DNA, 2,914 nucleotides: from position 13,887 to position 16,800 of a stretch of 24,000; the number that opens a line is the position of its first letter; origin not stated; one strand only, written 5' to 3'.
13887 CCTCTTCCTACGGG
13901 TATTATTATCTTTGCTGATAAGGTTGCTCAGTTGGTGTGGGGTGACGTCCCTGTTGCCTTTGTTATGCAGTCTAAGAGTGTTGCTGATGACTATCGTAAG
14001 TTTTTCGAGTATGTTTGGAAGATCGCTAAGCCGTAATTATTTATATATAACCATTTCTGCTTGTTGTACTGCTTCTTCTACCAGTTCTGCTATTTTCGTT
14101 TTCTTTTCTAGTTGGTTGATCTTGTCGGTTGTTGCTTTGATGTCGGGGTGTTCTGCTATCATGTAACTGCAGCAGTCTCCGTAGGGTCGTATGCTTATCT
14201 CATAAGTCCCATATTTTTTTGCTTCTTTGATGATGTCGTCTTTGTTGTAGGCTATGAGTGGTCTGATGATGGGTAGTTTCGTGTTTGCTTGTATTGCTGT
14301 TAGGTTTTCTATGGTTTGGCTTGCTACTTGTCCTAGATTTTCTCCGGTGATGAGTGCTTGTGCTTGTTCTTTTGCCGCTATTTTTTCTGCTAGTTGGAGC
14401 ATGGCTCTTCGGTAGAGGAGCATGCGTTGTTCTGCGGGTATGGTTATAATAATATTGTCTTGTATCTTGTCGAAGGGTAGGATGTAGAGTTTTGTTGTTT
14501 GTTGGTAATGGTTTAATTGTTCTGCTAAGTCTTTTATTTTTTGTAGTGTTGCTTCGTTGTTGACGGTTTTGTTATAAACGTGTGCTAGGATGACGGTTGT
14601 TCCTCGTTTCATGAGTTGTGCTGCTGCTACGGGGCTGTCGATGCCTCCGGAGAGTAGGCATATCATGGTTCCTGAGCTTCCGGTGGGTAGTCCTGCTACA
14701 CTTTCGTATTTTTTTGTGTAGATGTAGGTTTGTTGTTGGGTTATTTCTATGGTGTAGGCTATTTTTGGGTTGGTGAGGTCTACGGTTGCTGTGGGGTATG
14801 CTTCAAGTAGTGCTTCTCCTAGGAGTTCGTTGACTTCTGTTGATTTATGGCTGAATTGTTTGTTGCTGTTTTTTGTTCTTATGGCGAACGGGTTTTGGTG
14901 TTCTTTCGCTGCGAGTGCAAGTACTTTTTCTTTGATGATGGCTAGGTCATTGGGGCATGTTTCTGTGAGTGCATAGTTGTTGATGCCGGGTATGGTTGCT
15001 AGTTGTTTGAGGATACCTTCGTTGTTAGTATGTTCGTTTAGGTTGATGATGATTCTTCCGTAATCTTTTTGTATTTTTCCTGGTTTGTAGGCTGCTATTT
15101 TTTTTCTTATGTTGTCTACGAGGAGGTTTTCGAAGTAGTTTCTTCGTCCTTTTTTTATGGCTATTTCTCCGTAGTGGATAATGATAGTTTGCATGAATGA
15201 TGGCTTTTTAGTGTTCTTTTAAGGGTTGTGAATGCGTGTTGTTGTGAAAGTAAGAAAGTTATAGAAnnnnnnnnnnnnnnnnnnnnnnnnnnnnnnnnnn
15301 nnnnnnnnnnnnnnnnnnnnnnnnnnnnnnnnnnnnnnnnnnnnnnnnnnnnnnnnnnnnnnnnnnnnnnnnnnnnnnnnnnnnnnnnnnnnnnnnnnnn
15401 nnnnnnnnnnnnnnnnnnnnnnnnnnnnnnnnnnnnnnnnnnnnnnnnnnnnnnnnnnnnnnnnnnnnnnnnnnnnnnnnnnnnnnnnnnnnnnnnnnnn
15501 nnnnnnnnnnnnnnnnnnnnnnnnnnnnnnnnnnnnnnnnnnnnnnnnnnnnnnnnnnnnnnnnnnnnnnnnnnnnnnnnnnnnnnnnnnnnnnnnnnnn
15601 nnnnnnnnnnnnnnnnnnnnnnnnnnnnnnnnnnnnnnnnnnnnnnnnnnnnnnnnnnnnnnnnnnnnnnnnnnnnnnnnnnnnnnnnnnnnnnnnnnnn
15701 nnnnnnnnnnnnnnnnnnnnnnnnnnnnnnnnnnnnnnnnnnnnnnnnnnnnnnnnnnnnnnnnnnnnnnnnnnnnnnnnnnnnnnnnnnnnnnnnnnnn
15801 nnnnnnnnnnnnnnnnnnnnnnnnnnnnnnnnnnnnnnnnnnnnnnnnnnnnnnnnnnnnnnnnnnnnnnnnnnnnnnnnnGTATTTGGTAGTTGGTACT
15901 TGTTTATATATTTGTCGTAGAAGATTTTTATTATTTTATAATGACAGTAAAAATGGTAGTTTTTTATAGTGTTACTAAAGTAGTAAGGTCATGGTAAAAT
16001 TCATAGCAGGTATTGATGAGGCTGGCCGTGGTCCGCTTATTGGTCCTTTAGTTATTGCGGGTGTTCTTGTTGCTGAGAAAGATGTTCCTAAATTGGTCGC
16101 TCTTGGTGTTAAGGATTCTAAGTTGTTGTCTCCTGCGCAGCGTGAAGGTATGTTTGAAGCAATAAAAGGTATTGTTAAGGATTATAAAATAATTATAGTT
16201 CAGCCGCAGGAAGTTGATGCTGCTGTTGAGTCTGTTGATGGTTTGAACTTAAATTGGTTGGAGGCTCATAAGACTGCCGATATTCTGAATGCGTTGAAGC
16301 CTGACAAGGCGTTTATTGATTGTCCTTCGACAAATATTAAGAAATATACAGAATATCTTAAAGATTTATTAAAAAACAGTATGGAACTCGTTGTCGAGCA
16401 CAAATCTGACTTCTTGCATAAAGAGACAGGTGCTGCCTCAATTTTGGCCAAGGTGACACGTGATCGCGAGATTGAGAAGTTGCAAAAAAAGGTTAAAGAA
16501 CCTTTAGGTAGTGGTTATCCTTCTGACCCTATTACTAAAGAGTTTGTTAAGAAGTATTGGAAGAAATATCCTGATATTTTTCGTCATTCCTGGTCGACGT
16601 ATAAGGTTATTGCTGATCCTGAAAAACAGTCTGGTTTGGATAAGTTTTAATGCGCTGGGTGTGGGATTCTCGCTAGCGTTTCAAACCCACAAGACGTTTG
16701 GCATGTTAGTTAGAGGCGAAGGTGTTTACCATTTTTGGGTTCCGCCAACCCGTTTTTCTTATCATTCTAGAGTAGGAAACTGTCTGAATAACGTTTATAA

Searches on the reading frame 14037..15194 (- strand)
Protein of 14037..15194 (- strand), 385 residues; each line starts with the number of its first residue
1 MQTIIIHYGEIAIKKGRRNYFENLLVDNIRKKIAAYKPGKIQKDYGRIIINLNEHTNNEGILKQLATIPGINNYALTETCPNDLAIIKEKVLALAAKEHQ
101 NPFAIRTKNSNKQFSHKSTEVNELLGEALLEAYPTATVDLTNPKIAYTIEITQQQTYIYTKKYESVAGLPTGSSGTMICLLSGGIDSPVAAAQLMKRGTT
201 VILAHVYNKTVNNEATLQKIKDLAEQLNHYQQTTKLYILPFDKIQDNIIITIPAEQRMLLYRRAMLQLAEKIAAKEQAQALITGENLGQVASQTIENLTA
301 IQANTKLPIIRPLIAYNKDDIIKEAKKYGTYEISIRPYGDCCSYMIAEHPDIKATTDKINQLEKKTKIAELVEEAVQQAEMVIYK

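Call 8: search_protein_families(library=pfam, proteins=[window:14037-15194:-])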
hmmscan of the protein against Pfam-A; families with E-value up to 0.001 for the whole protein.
window:14037-15194:- (385 aa): 6 families
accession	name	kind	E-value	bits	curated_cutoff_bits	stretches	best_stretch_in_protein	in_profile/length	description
PF02568.20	ThiI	-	6e-70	235.3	20.5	1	172-367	1-196/197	Thiamine biosynthesis protein (ThiI)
PF22025.1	ThiI_fer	-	2.4e-18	66.8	25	1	3-74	1-71/72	ThiI ferredoxin-like domain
PF02926.22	THUMP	-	2.2e-13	50.9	20.6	1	83-160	3-83/84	THUMP domain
PF06508.19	QueC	-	1.5e-07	31.5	22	1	177-330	2-175/210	Queuosine biosynthesis protein QueC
PF01171.26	ATP_bind_3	-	2.1e-05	24.8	27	1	181-328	6-159/182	PP-loop family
PF03054.22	tRNA_Me_trans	-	0.00033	20.8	20.6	1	177-214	3-40/202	tRNA methyl transferase HUP domain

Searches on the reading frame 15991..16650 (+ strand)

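Call 32: search_protein_families(library=pfam, proteins=[window:15991-16650:+])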
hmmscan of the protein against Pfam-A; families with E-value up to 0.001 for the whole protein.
window:15991-16650:+ (219 aa): 1 family
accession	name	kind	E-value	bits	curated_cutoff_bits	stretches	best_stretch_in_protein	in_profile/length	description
PF01351.25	RNase_HII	-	1.1e-42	146.6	25.8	1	6-203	1-198/199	Ribonuclease HII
